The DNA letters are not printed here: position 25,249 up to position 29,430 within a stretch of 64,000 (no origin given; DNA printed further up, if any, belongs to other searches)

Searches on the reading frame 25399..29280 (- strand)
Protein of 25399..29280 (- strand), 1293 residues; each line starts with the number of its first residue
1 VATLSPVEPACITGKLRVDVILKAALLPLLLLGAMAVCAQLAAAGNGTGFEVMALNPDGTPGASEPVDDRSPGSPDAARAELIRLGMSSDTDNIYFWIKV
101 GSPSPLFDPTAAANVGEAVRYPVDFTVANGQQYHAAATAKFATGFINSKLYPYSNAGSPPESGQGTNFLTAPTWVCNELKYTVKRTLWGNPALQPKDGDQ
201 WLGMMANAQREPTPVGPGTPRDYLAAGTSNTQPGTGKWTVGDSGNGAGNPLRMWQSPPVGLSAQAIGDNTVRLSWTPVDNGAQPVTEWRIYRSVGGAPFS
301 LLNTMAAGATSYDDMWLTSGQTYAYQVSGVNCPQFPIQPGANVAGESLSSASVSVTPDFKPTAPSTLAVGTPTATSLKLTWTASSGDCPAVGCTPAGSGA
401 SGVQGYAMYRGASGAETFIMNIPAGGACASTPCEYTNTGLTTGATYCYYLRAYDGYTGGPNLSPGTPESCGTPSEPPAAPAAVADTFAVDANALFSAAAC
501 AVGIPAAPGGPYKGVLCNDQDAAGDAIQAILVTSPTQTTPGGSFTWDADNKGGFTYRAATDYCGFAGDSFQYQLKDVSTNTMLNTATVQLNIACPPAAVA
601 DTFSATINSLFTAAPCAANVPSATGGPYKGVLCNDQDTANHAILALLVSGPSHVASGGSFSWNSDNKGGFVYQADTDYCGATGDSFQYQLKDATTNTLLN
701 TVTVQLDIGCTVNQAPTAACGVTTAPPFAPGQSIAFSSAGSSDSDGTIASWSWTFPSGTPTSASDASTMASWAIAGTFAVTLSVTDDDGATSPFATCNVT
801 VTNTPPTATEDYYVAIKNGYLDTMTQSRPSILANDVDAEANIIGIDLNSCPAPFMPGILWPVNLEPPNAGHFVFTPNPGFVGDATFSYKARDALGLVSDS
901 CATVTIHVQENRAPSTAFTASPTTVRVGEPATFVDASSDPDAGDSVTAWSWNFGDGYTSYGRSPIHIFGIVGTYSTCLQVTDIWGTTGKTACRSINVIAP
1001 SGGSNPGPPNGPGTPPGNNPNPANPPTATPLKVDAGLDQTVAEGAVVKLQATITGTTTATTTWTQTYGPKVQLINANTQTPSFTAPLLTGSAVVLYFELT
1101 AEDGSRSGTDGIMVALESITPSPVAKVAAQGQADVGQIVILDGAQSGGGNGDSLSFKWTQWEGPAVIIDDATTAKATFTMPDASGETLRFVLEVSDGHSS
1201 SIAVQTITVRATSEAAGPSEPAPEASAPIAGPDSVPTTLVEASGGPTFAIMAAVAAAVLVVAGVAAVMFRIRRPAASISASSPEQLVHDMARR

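Call 7: search_protein_families(library=pfam, proteins=[window:25399-29280:-], max_evalue=0.001)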
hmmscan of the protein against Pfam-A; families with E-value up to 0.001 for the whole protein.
window:25399-29280:- (1293 aa): 8 families
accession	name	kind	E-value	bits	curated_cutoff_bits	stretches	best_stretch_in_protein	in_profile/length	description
PF18911.6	PKD_4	-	3.6e-28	97.9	27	2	911-994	1-82/85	PKD domain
PF22352.2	K319L-like_PKD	-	1.3e-22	80.1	27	3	1139-1209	14-84/84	K319L-like, PKD domain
PF17963.7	Big_9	-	5.7e-18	66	23.6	3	803-905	1-89/89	Bacterial Ig domain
PF00801.26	PKD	-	8.1e-18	64.6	23.5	2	725-792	8-73/80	PKD domain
PF17892.7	Cadherin_5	-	8.3e-09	35.6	26.5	0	803-906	2-97/98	Cadherin-like domain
PF00041.27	fn3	-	1.1e-08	35.6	25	1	256-331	1-70/84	Fibronectin type III domain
PF17803.7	Cadherin_4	-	1.3e-08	35.7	25.1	0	478-556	12-71/71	Bacterial cadherin-like domain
PF21027.3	Sde0182_C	-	2.1e-06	28.6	27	1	1139-1200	2-71/83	Cellulose-binding protein Sde0182, C-terminal domain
